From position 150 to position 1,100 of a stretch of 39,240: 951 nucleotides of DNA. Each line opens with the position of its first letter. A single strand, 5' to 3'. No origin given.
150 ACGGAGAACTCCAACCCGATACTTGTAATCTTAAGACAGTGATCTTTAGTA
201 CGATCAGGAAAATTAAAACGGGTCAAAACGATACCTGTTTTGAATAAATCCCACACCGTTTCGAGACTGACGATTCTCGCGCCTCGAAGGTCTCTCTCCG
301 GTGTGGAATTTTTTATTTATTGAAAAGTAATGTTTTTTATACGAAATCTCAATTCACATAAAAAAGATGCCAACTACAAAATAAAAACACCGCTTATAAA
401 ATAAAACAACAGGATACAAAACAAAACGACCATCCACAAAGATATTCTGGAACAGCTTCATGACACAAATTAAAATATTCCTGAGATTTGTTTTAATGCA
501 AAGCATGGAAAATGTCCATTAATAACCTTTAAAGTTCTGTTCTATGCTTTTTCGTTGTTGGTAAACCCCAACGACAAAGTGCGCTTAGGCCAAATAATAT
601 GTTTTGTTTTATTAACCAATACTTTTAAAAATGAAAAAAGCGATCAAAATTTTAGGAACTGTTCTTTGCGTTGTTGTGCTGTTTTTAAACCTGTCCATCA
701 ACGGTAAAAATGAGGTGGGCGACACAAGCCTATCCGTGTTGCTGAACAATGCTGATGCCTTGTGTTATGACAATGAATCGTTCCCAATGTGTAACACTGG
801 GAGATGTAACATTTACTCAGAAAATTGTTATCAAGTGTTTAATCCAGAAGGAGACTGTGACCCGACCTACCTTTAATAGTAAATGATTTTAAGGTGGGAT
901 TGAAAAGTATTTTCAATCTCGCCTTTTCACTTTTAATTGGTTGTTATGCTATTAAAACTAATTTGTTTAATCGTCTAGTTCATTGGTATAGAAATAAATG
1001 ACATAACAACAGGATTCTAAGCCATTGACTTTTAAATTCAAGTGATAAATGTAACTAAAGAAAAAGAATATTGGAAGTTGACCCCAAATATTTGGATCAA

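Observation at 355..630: Two homologous ~280-nt upstream regions with 20-nt phased direct repeats (355-630 and 11746-11998)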

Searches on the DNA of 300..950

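Call 49: search_rna_families(source=window, start=300, end=950, threshold=evalue, max_evalue=1)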
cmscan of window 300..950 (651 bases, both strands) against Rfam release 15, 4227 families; matches with E-value up to 1: 0.
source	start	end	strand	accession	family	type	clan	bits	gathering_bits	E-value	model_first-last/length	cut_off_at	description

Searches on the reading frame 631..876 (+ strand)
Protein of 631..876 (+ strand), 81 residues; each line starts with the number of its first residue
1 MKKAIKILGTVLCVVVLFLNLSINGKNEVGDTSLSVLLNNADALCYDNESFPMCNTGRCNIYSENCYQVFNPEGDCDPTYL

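Call 7: search_protein_families(library=pfam, proteins=[window:631-876:+], max_evalue=0.01)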
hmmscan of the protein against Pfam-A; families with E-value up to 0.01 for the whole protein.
window:631-876:+ (81 aa): 0 families

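Call 14: find_encoding_contigs(protein=window:631-876:+, flank=3000, max_places=8)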
Protein window:631-876:+ (81 aa): 19 contigs read that carry it; 8 places shown.
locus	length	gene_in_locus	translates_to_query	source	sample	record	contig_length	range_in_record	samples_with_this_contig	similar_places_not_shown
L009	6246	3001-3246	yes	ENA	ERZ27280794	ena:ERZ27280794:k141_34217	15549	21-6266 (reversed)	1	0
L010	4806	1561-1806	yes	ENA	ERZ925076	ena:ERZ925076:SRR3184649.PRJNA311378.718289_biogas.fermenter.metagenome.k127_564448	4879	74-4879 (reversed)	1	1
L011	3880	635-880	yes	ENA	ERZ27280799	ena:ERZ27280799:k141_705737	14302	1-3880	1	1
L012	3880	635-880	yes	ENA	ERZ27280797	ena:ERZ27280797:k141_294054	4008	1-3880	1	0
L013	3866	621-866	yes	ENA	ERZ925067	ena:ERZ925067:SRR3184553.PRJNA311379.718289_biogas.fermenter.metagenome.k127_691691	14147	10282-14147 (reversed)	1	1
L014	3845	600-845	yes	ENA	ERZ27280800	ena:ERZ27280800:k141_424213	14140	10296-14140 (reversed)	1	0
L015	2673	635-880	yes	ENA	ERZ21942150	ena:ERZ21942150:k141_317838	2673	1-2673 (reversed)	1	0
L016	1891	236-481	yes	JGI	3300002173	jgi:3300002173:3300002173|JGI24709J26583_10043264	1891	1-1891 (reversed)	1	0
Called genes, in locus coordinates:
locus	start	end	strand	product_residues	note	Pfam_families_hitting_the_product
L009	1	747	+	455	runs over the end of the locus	PF18962:Por_Secre_tail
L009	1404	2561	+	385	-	PF16287:DUF4933 (weak), PF17170:DUF5128, PF16288:DUF4934 (weak)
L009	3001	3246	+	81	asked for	-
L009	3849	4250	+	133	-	PF13518:HTH_28, PF13551:HTH_29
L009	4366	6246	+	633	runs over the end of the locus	?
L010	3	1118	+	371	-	?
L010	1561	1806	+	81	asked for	-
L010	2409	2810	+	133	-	PF13518:HTH_28, PF13551:HTH_29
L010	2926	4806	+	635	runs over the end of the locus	PF04932:Wzy_C, PF07719:TPR_2 (faint)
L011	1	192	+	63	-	?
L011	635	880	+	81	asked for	-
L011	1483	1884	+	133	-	PF13518:HTH_28, PF13551:HTH_29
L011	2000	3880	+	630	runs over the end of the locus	PF04932:Wzy_C, PF07719:TPR_2 (faint)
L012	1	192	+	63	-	?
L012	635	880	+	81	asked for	-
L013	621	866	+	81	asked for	-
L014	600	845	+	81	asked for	-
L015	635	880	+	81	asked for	-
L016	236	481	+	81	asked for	-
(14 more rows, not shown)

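Call 15: find_homologous_proteins(query=window:631-876:+, max_evalue=0.01)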
Query window:631-876:+ (81 aa): 6 proteins with E <= 0.01 among 6 candidates.
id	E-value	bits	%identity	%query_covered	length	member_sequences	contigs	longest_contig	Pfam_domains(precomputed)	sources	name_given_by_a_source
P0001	2.2e-48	179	100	100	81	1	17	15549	-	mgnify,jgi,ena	mgnify:CR=1 FL=1|jgi:hypothetical protein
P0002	1.1e-36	142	79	100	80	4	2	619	-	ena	-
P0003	1.6e-34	135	79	96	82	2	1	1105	-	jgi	jgi:hypothetical protein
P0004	9.9e-29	117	73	96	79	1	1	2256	-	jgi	-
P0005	1.6e-27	113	68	98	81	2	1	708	-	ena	-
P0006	1.6e-20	90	65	98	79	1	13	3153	-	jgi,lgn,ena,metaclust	jgi:hypothetical protein|metaclust:\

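Call 16: find_encoding_contigs(protein=P0006, flank=3000, max_places=6)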
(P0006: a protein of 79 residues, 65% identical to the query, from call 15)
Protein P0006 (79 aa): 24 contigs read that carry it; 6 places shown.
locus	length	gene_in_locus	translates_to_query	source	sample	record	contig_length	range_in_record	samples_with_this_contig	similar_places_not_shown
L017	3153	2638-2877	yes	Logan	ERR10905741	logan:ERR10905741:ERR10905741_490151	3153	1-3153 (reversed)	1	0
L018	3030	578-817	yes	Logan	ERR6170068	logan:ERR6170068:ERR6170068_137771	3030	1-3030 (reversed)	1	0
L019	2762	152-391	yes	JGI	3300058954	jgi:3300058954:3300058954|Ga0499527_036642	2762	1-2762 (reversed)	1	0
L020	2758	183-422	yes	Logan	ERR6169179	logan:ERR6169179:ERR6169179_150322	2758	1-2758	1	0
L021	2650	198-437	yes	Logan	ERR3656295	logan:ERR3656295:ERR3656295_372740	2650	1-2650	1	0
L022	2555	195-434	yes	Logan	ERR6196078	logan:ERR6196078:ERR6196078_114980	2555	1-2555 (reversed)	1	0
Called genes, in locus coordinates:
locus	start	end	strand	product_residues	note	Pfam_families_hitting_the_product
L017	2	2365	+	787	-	?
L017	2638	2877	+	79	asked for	-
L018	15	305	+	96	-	-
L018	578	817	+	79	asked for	-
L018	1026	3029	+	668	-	?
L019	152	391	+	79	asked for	-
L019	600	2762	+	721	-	?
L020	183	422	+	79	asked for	-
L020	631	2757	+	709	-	?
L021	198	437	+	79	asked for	-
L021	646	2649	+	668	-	?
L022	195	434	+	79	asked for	-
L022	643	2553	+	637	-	?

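Call 17: find_encoding_contigs(protein=P0004, flank=3000, max_places=4)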
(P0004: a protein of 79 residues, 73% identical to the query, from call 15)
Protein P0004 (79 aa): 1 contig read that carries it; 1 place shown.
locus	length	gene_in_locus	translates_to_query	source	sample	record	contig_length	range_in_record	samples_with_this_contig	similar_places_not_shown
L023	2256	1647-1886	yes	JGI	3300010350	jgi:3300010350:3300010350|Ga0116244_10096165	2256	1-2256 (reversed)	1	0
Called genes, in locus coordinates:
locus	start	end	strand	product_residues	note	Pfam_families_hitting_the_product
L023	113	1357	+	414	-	PF01548:DEDD_Tnp_IS110, PF02371:Transposase_20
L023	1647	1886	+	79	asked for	-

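Call 18: find_encoding_contigs(protein=P0003, flank=3000, max_places=4)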
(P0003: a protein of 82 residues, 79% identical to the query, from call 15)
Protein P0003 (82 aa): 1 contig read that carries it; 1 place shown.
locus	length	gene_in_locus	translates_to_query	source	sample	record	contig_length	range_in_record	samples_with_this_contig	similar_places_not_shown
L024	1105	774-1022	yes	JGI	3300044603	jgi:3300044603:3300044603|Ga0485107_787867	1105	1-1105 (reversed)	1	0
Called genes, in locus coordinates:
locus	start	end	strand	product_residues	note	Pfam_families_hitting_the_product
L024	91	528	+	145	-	PF04397:LytTR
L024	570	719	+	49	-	-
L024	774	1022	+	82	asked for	-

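Call 48: search_protein_families(library=ncbifam, proteins=[window:631-876:+], max_evalue=0.01)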
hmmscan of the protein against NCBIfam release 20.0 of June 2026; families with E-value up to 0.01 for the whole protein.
window:631-876:+ (81 aa): 0 families
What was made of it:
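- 631..876 (+): Gene for an 81-aa secreted Cys-rich peptide precursor: an N-terminal hydrophobic leader, an ADA (AxA-type) motif, and a 6-Cys core. No Pfam or NCBIfam family matches (calls 7, 48).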
